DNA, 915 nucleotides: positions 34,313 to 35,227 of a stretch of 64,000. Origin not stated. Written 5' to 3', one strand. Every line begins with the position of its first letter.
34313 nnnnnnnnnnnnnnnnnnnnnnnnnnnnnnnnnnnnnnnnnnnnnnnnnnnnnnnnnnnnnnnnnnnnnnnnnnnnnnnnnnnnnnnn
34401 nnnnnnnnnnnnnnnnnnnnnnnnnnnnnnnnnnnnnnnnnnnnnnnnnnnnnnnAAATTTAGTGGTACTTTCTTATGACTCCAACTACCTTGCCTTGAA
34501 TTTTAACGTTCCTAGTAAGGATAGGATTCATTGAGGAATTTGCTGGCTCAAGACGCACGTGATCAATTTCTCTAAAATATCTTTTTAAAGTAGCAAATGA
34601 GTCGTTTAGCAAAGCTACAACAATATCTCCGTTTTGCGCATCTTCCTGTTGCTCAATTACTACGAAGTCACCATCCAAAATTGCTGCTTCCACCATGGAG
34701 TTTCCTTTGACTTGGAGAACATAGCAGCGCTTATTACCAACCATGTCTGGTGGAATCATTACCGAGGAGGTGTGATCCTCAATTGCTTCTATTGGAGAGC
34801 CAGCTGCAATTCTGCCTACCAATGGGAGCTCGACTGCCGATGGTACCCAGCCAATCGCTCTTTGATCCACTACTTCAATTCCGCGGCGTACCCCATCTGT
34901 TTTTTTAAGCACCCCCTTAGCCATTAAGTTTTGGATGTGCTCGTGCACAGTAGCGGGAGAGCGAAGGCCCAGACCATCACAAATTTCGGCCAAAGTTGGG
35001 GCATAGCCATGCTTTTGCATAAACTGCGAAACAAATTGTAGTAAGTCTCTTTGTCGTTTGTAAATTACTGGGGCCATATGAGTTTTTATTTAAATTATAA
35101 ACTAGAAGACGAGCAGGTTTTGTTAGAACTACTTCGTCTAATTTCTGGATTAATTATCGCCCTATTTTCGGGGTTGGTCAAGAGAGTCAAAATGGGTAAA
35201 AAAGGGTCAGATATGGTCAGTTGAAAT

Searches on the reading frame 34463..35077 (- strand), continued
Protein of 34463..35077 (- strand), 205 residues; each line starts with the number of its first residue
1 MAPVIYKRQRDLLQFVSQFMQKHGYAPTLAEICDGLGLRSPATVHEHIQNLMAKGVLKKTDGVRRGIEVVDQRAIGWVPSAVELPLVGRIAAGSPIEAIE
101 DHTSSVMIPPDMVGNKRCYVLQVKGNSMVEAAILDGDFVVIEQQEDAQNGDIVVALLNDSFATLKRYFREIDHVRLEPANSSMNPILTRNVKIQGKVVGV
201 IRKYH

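Call 34: find_encoding_contigs(protein=P0017, flank=1500, max_places=3)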
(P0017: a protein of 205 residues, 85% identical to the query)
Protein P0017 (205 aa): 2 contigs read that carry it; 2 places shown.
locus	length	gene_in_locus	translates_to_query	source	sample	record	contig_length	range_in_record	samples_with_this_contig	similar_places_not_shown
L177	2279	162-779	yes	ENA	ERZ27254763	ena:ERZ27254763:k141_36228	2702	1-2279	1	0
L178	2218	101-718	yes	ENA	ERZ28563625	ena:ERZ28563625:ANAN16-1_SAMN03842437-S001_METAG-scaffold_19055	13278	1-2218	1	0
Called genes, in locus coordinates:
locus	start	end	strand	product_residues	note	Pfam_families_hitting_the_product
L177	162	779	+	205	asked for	PF01726:LexA_DNA_bind, PF00717:Peptidase_S24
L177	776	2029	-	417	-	PF01566:Nramp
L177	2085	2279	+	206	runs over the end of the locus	?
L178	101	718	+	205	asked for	PF01726:LexA_DNA_bind, PF00717:Peptidase_S24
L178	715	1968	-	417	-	PF01566:Nramp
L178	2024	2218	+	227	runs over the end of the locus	PF00590:TP_methylase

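Call 35: find_encoding_contigs(protein=P0019, flank=1500, max_places=3)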
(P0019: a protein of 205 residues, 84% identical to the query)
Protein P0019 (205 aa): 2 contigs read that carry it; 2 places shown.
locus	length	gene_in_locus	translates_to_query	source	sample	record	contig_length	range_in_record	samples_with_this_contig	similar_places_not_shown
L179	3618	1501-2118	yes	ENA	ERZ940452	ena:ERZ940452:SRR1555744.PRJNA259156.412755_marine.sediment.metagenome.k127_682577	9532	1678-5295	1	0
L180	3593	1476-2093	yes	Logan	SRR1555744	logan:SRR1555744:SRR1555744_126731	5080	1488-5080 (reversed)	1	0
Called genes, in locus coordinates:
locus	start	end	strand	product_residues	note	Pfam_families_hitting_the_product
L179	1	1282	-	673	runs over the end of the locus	PF00270:DEAD (faint), PF04851:ResIII, PF13604:AAA_30 (faint), PF17757:UvrB_inter, PF27431:UvrB_3rd, PF00271:Helicase_C, PF12344:UvrB, PF02151:UVR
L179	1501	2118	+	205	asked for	PF01726:LexA_DNA_bind, PF00717:Peptidase_S24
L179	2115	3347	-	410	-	PF01566:Nramp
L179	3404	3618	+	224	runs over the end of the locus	PF00590:TP_methylase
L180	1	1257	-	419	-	?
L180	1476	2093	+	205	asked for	PF01726:LexA_DNA_bind, PF00717:Peptidase_S24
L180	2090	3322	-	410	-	PF01566:Nramp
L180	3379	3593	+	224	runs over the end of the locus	PF00590:TP_methylase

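Call 36: find_encoding_contigs(protein=P0029, flank=1500, max_places=3)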
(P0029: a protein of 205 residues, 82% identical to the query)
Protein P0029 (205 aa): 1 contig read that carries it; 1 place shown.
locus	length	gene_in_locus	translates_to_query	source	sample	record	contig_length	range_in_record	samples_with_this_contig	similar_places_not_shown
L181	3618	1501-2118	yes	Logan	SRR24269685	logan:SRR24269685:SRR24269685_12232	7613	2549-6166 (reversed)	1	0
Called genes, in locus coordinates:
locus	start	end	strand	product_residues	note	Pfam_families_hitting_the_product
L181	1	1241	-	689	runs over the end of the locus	PF00270:DEAD (faint), PF04851:ResIII, PF17757:UvrB_inter, PF27431:UvrB_3rd, PF00271:Helicase_C, PF12344:UvrB, PF02151:UVR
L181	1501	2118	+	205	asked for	PF01726:LexA_DNA_bind, PF00717:Peptidase_S24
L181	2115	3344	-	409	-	PF01566:Nramp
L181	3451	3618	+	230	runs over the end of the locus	PF00590:TP_methylase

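Call 44: find_encoding_contigs(protein=P0003, flank=3000, max_places=3)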
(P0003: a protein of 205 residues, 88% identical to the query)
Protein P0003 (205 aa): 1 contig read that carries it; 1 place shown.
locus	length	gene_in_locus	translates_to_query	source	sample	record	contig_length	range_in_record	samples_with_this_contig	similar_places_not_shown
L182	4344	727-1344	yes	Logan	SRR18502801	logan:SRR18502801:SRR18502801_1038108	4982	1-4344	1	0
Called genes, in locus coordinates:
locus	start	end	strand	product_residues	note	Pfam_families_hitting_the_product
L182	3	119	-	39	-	?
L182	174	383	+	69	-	-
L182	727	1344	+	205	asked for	PF01726:LexA_DNA_bind, PF00717:Peptidase_S24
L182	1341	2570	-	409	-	PF01566:Nramp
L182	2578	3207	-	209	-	PF09335:VTT_dom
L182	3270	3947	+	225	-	PF00590:TP_methylase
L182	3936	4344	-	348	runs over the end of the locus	?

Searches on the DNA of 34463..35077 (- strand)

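Call 79: search_rna_families(sources=[L087, L081, L182, L092, L086], threshold=evalue, max_evalue=1)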
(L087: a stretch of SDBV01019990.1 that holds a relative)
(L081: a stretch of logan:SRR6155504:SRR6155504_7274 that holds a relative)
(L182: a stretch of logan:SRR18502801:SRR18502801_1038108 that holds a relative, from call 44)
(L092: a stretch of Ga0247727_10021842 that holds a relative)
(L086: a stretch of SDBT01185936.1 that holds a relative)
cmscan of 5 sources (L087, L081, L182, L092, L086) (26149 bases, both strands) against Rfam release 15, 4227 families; matches with E-value up to 1: 3.
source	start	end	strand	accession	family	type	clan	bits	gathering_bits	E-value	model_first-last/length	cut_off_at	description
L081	2434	2490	-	RF01940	hvt-mir-H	Gene; miRNA;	-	29.4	96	0.0058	1-64/64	no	hvt-mir-H9 microRNA precursor family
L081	1298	1351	+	RF03760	mir-2041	Gene; miRNA;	-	26.3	70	0.42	1-68/68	no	mir-2041 microRNA precursor family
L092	4473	4699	-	RF01849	alpha_tmRNA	Gene;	CL00001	15.9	50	0.42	1-355/355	no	Alphaproteobacteria transfer-messenger RNA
